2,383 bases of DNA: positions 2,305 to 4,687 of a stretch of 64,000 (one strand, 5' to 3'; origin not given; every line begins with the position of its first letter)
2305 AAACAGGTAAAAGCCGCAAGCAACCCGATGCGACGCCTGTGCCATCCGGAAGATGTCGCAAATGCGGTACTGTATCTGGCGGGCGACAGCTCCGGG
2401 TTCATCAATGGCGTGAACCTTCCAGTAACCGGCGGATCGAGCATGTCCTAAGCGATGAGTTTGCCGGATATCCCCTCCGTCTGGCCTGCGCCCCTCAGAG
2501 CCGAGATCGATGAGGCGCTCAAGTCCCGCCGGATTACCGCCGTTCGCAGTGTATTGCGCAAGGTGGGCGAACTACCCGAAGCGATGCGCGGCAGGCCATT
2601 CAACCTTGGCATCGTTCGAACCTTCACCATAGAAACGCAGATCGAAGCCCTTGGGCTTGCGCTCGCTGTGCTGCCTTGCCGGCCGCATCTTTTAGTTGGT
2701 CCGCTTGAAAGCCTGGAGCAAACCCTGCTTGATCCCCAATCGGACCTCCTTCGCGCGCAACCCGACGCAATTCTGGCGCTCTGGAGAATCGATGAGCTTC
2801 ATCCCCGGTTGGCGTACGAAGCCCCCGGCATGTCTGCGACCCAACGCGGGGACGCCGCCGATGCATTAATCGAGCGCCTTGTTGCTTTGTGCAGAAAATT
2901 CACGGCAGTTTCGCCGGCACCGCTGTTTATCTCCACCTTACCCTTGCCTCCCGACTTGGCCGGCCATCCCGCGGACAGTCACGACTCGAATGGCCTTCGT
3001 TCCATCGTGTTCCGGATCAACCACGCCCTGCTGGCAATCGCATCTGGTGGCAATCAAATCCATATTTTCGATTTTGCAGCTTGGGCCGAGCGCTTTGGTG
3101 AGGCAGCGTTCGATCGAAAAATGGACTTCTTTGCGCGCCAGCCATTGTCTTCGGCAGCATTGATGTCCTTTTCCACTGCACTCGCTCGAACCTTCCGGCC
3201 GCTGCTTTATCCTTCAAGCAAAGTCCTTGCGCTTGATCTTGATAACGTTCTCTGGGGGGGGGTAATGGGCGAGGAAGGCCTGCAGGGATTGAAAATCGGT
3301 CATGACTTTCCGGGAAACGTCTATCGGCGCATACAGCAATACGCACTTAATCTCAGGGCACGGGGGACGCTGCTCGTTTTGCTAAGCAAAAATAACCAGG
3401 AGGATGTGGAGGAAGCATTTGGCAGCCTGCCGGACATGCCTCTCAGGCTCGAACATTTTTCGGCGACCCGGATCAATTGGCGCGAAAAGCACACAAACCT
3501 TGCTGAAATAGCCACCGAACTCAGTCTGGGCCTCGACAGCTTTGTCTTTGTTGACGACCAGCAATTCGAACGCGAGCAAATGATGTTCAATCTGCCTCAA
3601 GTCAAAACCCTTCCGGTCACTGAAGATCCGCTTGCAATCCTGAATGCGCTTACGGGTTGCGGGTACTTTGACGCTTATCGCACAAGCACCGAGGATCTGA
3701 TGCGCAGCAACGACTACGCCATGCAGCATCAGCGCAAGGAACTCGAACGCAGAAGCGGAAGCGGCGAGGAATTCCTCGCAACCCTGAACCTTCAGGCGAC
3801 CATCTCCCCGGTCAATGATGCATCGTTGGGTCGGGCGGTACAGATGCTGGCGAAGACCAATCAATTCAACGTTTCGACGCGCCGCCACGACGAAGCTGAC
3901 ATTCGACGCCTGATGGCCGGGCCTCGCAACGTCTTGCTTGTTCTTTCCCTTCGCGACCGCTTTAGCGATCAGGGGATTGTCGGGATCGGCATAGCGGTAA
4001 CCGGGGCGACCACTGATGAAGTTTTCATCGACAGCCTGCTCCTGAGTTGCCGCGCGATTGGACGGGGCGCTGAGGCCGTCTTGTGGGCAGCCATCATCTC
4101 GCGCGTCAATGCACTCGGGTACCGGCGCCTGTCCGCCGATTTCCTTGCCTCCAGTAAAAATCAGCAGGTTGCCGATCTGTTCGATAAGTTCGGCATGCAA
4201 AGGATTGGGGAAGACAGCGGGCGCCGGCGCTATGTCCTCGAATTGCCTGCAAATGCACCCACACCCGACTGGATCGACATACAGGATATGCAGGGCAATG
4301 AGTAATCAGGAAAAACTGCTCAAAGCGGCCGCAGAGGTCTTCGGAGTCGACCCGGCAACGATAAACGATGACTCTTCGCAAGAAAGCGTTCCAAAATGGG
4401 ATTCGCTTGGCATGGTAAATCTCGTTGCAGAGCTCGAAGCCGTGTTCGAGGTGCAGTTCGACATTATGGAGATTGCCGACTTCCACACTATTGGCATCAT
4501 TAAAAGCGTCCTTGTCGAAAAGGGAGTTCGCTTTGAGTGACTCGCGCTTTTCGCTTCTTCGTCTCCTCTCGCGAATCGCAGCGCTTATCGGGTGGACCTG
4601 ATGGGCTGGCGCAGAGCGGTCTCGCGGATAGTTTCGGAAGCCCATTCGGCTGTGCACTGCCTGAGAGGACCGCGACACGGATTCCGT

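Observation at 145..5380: ACP-centred acyl-tailoring cassette (GNAT, MaoC-SDR, FkbH-like loader, ACP, NodB-type deacetylase) heading a surface-glycan operon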

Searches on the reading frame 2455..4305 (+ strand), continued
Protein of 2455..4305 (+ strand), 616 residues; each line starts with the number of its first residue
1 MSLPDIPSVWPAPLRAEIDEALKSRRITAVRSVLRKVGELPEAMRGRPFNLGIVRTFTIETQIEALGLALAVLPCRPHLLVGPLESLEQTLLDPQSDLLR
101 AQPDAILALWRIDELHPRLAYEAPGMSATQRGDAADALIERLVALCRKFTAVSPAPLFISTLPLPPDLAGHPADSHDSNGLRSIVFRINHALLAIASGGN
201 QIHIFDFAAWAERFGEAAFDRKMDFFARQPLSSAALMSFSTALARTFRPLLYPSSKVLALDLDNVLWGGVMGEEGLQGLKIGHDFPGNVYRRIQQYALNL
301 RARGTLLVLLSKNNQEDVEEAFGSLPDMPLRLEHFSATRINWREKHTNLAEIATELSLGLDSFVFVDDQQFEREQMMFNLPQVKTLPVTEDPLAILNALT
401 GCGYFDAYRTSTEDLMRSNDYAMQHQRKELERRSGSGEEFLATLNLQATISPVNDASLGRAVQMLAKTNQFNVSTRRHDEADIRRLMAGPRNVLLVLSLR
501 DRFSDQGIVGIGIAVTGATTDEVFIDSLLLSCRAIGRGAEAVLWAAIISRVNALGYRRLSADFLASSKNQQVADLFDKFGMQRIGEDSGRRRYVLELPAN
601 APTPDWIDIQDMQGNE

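Call 62: get_annotated_region(hit=H16, flank=9000)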
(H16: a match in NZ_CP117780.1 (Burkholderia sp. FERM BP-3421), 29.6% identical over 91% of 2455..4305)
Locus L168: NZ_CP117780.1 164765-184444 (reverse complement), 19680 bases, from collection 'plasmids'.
description: Burkholderia sp. FERM BP-3421 plasmid p1, complete sequence
organism: Burkholderia sp. FERM BP-3421 (NCBI taxid 1494466)
taxonomy: Bacteria; Pseudomonadota; Betaproteobacteria; Burkholderiales; Burkholderiaceae; Burkholderia; Burkholderia sp. FERM BP-3421
host: -; source: soil sample,soil sample; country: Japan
typing (MOB-suite, as given by PLSDB): non-mobilizable
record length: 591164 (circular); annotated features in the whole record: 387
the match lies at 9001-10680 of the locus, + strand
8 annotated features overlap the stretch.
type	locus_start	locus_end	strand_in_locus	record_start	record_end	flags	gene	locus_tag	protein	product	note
CDS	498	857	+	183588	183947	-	-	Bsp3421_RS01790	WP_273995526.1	DUF6277 family protein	-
CDS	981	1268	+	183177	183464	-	-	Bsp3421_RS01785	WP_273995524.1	hypothetical protein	-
CDS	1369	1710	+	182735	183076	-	-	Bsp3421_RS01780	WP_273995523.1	hypothetical protein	-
CDS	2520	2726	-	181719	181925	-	-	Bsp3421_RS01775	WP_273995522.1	hypothetical protein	-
CDS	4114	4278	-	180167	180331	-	-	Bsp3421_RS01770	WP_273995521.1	hypothetical protein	-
CDS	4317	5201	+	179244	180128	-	-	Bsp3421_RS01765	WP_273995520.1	helix-turn-helix transcriptional regulator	GO:0006355 - regulation of DNA-templated transcription [Evidence IEA]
CDS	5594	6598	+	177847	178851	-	-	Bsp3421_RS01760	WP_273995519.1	acyltransferase domain-containing protein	-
CDS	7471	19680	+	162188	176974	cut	-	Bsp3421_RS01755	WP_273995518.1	SDR family NAD(P)-dependent oxidoreductase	-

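Call 63: get_annotated_region(hit=H29, flank=9000)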
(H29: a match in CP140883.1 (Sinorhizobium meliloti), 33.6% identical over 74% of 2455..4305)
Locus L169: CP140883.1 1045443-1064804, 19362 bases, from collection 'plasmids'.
description: Sinorhizobium meliloti strain ml46 plasmid pSymB, complete sequence
organism: Sinorhizobium meliloti (NCBI taxid 382)
taxonomy: Bacteria; Pseudomonadota; Alphaproteobacteria; Hyphomicrobiales; Rhizobiaceae; Sinorhizobium; Sinorhizobium meliloti
host: -; source: Medicago lupulina,whole organism; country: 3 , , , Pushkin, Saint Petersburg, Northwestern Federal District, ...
typing (MOB-suite, as given by PLSDB): mobilizable; relaxase MOBQ
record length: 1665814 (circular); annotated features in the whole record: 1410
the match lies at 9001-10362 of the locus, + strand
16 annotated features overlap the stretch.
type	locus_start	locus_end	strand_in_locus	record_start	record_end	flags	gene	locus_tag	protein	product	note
CDS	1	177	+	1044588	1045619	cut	-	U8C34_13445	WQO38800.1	sugar ABC transporter permease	-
CDS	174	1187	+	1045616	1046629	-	-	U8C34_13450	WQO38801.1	autoinducer 2 import system permease LsrD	-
CDS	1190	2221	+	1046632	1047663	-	lsrB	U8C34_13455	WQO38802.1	autoinducer 2 ABC transporter substrate-binding protein LsrB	-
CDS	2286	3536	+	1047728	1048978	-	-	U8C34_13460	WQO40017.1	class II aldolase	-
CDS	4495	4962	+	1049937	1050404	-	-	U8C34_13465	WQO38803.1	VOC family protein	-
CDS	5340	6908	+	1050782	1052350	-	-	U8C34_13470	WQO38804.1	MBOAT family protein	-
CDS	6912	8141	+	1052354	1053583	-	-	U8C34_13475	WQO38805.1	TonB-dependent receptor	-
CDS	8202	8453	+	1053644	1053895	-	-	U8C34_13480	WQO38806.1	acyl carrier protein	-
CDS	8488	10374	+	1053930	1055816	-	-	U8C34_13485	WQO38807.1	HAD family hydrolase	-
CDS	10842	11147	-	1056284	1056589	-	-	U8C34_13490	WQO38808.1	hypothetical protein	-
CDS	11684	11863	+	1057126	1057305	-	-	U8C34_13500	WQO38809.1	hypothetical protein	-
CDS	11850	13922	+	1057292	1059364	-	-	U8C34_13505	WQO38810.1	recombinase family protein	-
CDS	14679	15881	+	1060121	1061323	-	-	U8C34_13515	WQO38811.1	IS256-like element ISRm3 family transposase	-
CDS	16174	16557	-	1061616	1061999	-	-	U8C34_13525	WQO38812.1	transposase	-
CDS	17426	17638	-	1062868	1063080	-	-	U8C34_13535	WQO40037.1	hypothetical protein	-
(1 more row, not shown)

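Call 64: search_protein_families(library=pfam, proteins=[L168:7471-11970:+], max_evalue=0.001)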
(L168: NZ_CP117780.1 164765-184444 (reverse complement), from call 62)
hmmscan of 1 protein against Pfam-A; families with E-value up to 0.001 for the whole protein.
L168:7471-11970:+ (1500 aa): 7 families
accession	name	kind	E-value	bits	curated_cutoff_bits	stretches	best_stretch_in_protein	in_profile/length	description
PF00109.32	ketoacyl-synt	-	4.3e-74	249.7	20.8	1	1256-1500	2-250/252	Beta-ketoacyl synthase, N-terminal domain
PF00106.31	adh_short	-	1e-16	61.5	26.6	1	280-467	1-188/195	short chain dehydrogenase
PF01575.25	MaoC_dehydratas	-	9.9e-13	48.2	27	1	10-98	15-107/123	MaoC like domain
PF13561.12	adh_short_C2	-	3e-08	34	27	1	289-446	6-159/236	Enoyl-(Acyl carrier protein) reductase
PF00550.31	PP-binding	-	4.6e-06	27.2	20.8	1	1156-1217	3-65/67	Phosphopantetheine attachment site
PF00108.29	Thiolase_N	-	5.8e-05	23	26.4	1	1409-1454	68-115/260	Thiolase, N-terminal domain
PF08659.16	KR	-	0.00058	20.3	22.6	0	283-350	4-74/180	KR domain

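Call 77: get_annotated_region(hit=H4, flank=8000)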
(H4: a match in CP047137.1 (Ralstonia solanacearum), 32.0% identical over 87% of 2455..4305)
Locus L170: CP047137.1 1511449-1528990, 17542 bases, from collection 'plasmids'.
description: Ralstonia solanacearum strain CFBP 8697 plasmid unnamed, complete sequence
organism: Ralstonia solanacearum (NCBI taxid 305)
taxonomy: Bacteria; Pseudomonadota; Betaproteobacteria; Burkholderiales; Burkholderiaceae; Ralstonia; Ralstonia solanacearum
host: -; source: Potato,Single cell,tuber; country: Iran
typing (MOB-suite, as given by PLSDB): mobilizable; relaxase MOBP
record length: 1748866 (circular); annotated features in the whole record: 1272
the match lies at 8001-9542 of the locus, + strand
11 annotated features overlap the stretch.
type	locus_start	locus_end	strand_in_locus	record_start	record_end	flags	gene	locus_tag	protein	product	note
CDS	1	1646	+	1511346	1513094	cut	-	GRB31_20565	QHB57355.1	AMP-binding protein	-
CDS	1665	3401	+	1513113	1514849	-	-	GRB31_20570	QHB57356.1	acyl-CoA dehydrogenase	-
CDS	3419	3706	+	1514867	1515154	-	-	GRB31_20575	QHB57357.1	acyl carrier protein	-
CDS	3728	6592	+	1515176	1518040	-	-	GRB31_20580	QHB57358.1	hypothetical protein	-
CDS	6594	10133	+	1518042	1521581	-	-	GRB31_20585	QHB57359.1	HAD-IIIC family phosphatase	-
CDS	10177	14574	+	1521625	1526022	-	-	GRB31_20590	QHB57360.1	acyltransferase domain-containing protein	-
CDS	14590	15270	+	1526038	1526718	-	-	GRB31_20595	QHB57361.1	alpha/beta fold hydrolase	-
CDS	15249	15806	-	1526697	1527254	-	-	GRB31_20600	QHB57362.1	disulfide bond formation protein B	-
CDS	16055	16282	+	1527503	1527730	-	-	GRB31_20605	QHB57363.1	hypothetical protein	-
CDS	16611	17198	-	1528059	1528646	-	-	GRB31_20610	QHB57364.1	chorismate mutase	-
CDS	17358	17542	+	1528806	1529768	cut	pip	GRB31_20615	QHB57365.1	prolyl aminopeptidase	-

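Call 78: get_annotated_region(hit=H2, flank=8000)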
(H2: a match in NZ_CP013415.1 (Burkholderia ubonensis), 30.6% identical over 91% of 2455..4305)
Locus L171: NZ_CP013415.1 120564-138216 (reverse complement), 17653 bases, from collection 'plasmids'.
description: Burkholderia ubonensis strain MSMB2035 plasmid pMSMB2035, complete sequence
organism: Burkholderia ubonensis (NCBI taxid 101571)
taxonomy: Bacteria; Pseudomonadota; Betaproteobacteria; Burkholderiales; Burkholderiaceae; Burkholderia; Burkholderia ubonensis
host: -; source: soil; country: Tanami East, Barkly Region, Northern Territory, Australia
typing (MOB-suite, as given by PLSDB): conjugative; replicon rep_cluster_430; relaxase MOBF,MOBP; mating-pair formation MPF_F
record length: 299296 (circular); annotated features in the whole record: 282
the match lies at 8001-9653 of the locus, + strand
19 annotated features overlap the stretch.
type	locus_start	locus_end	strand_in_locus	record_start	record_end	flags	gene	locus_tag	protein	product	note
CDS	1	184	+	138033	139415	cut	-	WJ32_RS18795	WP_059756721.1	aldehyde dehydrogenase family protein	-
CDS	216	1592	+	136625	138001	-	-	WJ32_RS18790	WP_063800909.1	FAD-binding oxidoreductase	-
CDS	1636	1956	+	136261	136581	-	-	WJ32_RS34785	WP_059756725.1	phosphopantetheine-binding protein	-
CDS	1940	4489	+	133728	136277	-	-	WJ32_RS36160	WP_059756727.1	beta-ketoacyl synthase N-terminal-like domain-containing protein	-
CDS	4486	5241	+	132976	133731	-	-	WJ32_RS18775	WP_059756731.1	alpha/beta fold hydrolase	-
CDS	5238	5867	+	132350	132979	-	-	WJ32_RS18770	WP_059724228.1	pyridoxal 5'-phosphate synthase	GO:0008615 - pyridoxine biosynthetic process [Evidence IEA]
CDS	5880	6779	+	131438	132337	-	-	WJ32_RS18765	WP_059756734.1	PhzF family phenazine biosynthesis isomerase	GO:0009058 - biosynthetic process [Evidence IEA]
CDS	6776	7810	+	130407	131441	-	-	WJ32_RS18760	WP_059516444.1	3-oxoacyl-[acyl-carrier-protein] synthase III C-terminal domain-containing protein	-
CDS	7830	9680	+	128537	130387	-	-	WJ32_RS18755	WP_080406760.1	HAD-IIIC family phosphatase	-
CDS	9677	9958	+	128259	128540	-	-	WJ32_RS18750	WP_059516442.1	hypothetical protein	-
CDS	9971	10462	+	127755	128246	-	-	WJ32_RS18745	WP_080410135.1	PhzA/PhzB family protein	GO:0017000 - antibiotic biosynthetic process [Evidence IEA]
CDS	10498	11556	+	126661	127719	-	-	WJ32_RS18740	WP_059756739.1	aldo/keto reductase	-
CDS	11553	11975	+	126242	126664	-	-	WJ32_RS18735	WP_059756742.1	lipocalin-like domain-containing protein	-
CDS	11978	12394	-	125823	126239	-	-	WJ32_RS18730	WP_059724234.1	nuclear transport factor 2 family protein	-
CDS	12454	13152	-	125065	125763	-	-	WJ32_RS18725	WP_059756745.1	YafY family protein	-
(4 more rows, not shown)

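Call 89: predict_structure(alignment_id=A1)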
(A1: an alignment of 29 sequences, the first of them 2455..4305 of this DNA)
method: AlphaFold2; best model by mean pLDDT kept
length: 616 residues; sequences in the alignment: 29
mean_pLDDT: 88.9   pTM: 0.76
mean pLDDT of the five models: 88.9, 87.1, 87.0, 86.8, 85.5
residues with pLDDT >= 90: 355; 70-90: 239; 50-70: 17; < 50: 5
segments of 3 or more residues with pLDDT < 50: 614-616
pLDDT, mean of each block of 10 residues (from residue 1): 67 90 87 94 92 94 92 92 88 93 95 88 88 95 94 94 79 78 92 88 94 90 87 90 92 93 93 85 90 96 96 94 89 94 96 93 96 95 91 93 89 86 85 86 90 89 75 72 90 93 87 90 90 81 93 94 79 84 86 92 89 53
secondary structure, 60 per line:
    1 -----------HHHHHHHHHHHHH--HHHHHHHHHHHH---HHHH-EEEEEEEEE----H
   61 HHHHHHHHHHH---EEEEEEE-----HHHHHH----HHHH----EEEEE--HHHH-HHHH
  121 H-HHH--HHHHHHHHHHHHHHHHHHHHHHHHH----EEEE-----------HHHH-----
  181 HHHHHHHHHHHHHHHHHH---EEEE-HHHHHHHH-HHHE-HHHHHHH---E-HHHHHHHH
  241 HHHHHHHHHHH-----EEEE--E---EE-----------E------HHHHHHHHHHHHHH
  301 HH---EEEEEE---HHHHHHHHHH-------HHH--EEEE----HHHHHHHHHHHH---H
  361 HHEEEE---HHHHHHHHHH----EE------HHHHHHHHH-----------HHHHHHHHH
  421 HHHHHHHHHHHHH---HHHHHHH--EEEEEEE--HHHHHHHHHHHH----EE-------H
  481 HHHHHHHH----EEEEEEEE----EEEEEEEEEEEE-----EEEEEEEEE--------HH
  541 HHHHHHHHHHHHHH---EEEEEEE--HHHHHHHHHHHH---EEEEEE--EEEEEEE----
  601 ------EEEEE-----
elements in order: H12-24 H27-38 H42-45 E47-55 H60-71 E75-81 H87-92 H97-100 E105-109 H112-115 H117-121 H128-152 E157-160 H172-175 H181-198 E202-205 H207-214 H221-227 H233-251 E257-260 H287-302 E306-311 H315-324 E337-340 H345-356 E363-366 H370-379 H392-400 H412-433 H437-443 E446-452 H455-466 H480-488 E493-500 E505-516 E522-530 H539-554 E558-564 H567-578 E582-587 E590-596 E607-611

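Call 92: fold_search(model_id=the predicted structure, library=pdb)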
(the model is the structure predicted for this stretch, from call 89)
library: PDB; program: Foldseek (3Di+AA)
matches with E <= 10: 1540; with E <= 0.001: 411
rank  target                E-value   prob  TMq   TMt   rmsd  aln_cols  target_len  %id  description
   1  3slr                  7.0e-28  1.00  0.53  0.83   3.5       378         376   22  Crystal structure of N-terminal part of the protein BF1531 from Bacteroides fragilis containing phosphatase domain compl (released 2011-07-20)
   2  3eo4_C                1.3e-07  1.00  0.21  0.74   3.9       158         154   16  The crystal structure of a domain from Methanocaldococcus jannaschii DSM 2661 (released 2008-10-14)
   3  3exn                  1.5e-07  1.00  0.21  0.73   4.0       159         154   18  Crystal structure of acetyltransferase from Thermus thermophilus HB8 (released 2009-01-06)
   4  3eo4_B                1.5e-07  1.00  0.21  0.74   3.9       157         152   16  The crystal structure of a domain from Methanocaldococcus jannaschii DSM 2661 (released 2008-10-14)
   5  3eo4_D                1.6e-07  1.00  0.21  0.70   4.0       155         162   17  The crystal structure of a domain from Methanocaldococcus jannaschii DSM 2661 (released 2008-10-14)
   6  3eo4_A                3.0e-07  1.00  0.21  0.71   4.0       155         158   16  The crystal structure of a domain from Methanocaldococcus jannaschii DSM 2661 (released 2008-10-14)
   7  5dwn_A                4.9e-07  1.00  0.21  0.63   6.2       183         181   16  Crystal structure of Phosphinothricin N-acetyltransferase from Brucella ovis in complex with AcetylCoA <structure_deta (released 2015-10-28)
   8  4avb_A                5.5e-07  1.00  0.20  0.36  14.9       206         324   18  Crystal structure of protein lysine acetyltransferase Rv0998 in complex with acetyl CoA and cAMP (released 2012-07-11)
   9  5dwn_C                6.1e-07  1.00  0.20  0.62   6.3       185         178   17  Crystal structure of Phosphinothricin N-acetyltransferase from Brucella ovis in complex with AcetylCoA <structure_deta (released 2015-10-28)
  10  4mbu_A                6.8e-07  1.00  0.21  0.69   3.8       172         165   19  Crystal structure of N-acetyltransferase from Staphylococcus aureus Mu50 (released 2014-09-03)
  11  9igl_D                9.0e-07  1.00  0.21  0.67   5.2       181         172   18  Crystal structure of P. syringae phosphinothricin acetyltransferase PSPTO_3321 in complex with L-phosphinothricin (released 2025-03-12)
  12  3dr8_B                1.1e-06  1.00  0.19  0.61   6.9       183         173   17  Structure of yncA, a putative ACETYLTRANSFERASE from Salmonella typhimurium with its cofactor Acetyl-CoA (released 2008-08-12)
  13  5isv_B                1.2e-06  1.00  0.20  0.71   4.6       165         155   14  Crystal structure of the ribosomal-protein-S18-alanine N-acetyltransferase from Escherichia coli (released 2016-04-13)
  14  3dr6_B                1.4e-06  1.00  0.19  0.60   5.5       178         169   16  Structure of yncA, a putative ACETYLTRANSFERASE from Salmonella typhimurium (released 2008-09-09)
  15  9isq_A                1.4e-06  1.00  0.22  0.16  23.7       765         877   10  Apo-state E.coli PatZ (released 2025-06-04)
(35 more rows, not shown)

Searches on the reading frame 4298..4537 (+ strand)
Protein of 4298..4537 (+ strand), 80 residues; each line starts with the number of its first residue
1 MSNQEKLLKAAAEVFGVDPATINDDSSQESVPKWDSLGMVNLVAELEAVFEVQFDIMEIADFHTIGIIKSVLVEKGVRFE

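Call 3: search_protein_families(library=pfam, proteins=[window:4298-4537:+], max_evalue=0.01)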
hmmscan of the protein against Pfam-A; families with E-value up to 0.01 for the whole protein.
seq(80 aa): 1 family
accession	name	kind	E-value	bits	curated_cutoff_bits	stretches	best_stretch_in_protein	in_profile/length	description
PF00550.31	PP-binding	-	3.9e-07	30.7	20.8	1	5-66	1-61/67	Phosphopantetheine attachment site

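Call 4: search_protein_families(library=ncbifam, proteins=[window:4298-4537:+], max_evalue=0.01)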
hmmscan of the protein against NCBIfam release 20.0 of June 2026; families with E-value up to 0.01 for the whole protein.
seq(80 aa): 7 families
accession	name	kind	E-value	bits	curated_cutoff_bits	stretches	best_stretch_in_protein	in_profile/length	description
NF002150.0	PRK00982.1-4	subfamily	1.7e-05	24.9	66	1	6-66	9-69/80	acyl carrier protein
NF002148.0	PRK00982.1-2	subfamily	2.5e-05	24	71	1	4-66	6-68/79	acyl carrier protein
NF058660.1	cispen_ACP_AmcB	equivalog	0.0012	19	80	1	17-70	18-73/80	cispentacin biosynthesis acyl carrier protein AmcB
NF002147.0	PRK00982.1-1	equivalog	0.0012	18.6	84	1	10-67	15-72/83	acyl carrier protein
TIGR00517.1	acyl_carrier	equivalog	0.0013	18.6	70.45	1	5-59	6-60/77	acyl carrier protein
NF002149.0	PRK00982.1-3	equivalog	0.0024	17.8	106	1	4-54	5-55/78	acyl carrier protein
NF040636.1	AcpM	exception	0.0038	17.2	146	1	11-66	14-69/93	meromycolate extension acyl carrier protein AcpM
